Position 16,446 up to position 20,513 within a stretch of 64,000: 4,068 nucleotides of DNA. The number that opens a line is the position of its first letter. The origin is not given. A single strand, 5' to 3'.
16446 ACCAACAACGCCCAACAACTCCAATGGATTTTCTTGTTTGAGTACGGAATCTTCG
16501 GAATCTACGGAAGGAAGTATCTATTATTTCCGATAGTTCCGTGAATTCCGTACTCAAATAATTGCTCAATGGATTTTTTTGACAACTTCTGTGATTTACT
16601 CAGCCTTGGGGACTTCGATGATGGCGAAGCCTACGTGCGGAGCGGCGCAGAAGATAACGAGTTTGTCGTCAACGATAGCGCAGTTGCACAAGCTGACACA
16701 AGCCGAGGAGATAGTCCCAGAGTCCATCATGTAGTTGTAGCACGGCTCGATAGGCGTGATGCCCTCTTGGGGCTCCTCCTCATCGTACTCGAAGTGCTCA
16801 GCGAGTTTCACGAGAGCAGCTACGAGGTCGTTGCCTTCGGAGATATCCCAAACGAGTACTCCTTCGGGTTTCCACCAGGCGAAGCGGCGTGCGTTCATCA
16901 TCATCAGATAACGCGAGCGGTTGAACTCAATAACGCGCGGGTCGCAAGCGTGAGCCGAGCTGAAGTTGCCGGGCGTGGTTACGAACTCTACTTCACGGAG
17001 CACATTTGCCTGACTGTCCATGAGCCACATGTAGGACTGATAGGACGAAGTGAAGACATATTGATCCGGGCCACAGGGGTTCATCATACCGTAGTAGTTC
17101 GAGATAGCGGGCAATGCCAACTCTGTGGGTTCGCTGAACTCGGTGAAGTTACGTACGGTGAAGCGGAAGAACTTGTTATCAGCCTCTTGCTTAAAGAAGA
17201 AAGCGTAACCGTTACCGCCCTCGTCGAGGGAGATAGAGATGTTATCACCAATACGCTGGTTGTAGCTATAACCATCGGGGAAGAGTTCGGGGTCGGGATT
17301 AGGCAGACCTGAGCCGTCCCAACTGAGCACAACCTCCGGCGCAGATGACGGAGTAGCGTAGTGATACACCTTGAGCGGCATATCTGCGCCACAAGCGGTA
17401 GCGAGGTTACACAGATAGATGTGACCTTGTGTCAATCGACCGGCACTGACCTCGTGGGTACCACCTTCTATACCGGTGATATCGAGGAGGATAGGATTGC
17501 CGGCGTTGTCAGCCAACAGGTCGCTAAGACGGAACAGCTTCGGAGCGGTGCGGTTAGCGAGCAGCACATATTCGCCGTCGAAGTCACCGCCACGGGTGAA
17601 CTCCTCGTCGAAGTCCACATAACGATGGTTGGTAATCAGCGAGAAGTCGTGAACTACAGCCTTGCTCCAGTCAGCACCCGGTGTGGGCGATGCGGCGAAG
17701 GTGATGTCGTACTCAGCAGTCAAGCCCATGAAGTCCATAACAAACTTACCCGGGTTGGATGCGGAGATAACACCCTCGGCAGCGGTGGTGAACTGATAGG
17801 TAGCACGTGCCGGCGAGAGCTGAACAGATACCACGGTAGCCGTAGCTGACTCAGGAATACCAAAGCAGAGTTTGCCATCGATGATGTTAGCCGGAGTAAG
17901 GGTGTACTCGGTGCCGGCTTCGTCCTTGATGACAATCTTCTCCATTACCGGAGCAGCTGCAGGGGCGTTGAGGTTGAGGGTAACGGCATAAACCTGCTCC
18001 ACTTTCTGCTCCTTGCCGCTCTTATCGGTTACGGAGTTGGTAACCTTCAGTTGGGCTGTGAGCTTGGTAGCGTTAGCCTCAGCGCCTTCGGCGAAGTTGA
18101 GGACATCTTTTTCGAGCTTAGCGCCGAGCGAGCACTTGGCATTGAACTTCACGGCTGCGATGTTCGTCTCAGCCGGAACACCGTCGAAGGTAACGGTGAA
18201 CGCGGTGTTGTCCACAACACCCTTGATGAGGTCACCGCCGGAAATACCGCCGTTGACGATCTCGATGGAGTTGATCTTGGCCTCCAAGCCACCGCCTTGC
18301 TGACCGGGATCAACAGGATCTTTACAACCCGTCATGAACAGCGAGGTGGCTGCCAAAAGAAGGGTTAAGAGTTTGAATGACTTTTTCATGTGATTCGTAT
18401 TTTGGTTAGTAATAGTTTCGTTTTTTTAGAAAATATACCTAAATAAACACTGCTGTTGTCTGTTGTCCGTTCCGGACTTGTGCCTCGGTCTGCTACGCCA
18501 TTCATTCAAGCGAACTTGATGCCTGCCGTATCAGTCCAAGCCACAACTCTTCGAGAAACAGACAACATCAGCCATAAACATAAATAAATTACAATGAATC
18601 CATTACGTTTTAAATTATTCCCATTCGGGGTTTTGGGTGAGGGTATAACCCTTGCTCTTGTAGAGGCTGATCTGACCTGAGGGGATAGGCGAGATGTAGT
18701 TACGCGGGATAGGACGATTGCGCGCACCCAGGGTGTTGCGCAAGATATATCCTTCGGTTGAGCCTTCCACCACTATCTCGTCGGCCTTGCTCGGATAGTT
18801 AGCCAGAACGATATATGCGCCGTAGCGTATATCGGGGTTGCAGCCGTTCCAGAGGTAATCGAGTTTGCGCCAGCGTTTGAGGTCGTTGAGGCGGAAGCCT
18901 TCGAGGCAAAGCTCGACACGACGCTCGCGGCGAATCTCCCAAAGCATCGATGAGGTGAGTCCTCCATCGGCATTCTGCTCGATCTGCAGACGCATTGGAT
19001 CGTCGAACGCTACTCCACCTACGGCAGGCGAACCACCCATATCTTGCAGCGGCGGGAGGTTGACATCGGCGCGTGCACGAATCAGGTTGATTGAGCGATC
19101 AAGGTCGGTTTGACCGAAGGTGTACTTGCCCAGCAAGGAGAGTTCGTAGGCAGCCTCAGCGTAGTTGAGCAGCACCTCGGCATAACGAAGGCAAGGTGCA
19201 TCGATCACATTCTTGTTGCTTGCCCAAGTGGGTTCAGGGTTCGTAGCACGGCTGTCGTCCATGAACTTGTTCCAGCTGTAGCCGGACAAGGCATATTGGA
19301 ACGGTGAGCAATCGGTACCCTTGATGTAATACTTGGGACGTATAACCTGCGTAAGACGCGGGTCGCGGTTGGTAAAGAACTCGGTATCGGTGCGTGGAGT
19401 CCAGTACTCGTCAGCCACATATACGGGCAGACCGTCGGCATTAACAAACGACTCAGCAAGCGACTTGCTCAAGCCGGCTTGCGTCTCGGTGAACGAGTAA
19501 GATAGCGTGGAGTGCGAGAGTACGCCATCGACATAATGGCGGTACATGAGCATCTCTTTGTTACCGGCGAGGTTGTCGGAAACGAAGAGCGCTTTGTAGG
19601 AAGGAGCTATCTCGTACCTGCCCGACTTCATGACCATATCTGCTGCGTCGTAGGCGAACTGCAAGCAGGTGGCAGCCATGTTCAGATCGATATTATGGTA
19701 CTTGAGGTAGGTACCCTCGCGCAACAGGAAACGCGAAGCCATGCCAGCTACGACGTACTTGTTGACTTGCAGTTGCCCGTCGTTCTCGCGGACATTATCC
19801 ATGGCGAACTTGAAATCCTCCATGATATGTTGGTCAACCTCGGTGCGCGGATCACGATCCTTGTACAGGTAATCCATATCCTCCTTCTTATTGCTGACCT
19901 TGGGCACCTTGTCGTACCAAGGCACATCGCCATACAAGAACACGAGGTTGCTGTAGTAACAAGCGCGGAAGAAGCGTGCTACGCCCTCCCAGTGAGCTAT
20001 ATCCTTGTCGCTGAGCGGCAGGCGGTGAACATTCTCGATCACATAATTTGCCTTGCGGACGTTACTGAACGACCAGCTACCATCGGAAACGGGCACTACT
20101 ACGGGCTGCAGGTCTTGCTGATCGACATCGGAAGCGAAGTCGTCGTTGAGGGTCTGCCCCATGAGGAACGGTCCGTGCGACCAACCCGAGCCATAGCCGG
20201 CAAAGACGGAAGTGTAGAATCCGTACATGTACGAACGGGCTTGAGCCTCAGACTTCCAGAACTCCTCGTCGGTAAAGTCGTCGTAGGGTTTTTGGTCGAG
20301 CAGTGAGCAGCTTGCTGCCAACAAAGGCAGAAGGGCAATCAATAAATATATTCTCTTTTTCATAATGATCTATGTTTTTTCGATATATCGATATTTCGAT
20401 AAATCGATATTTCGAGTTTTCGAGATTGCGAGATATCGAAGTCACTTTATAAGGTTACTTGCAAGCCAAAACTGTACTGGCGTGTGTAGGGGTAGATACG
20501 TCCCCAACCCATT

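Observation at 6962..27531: Six secreted proteins share a short C-terminal tail ending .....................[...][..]-stop: possible undescribed or permuted sorting signal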

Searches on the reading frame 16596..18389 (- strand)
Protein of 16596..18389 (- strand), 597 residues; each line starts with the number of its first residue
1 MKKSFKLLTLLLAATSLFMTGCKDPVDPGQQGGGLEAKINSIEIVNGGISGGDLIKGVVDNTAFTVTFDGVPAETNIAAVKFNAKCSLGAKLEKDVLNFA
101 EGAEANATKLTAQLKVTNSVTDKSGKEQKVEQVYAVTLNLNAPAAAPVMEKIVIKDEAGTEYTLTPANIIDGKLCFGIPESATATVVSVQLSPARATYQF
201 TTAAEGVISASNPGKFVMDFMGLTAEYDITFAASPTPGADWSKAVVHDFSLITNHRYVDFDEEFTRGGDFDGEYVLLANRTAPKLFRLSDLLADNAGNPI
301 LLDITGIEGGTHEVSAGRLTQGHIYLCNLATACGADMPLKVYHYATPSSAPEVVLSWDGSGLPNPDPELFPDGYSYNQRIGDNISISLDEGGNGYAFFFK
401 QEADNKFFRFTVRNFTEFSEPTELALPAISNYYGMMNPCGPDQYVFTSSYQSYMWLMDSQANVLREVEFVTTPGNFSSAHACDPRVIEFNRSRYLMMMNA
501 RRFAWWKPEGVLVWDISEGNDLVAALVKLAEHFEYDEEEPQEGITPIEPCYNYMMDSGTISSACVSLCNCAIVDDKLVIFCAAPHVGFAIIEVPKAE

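Call 5: search_protein_families(library=pfam, proteins=[window:16596-18389:-], max_evalue=1)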
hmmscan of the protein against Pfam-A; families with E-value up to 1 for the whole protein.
window:16596-18389:- (597 aa): 1 family
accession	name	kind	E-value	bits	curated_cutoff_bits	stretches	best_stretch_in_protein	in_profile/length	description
PF15416.12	DUF4623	-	2.8e-57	194.6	28.9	2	235-595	109-449/450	Domain of unknown function (DUF4623)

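Call 6: search_protein_families(library=ncbifam, proteins=[window:16596-18389:-], max_evalue=1)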
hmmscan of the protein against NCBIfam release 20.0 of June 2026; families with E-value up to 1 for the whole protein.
window:16596-18389:- (597 aa): 1 family
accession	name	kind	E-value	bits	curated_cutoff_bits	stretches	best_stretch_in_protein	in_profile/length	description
NF045617.1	mostly_LP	subfamily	0.034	14.2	43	0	164-202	26-64/119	putative T6SS immunity periplasmic lipoprotein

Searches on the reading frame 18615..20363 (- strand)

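Call 81: search_protein_families(library=pfam, proteins=[window:18615-20363:-], max_evalue=0.001)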
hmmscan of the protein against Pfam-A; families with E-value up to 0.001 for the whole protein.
window:18615-20363:- (582 aa): 2 families
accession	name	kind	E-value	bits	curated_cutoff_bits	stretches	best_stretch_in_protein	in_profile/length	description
PF07980.17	SusD_RagB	-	3.3e-34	119.3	23.1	1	297-581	44-297/297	SusD family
PF14322.12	SusD-like_3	-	6.7e-11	43.2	27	1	98-214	81-191/191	Starch-binding associating with outer membrane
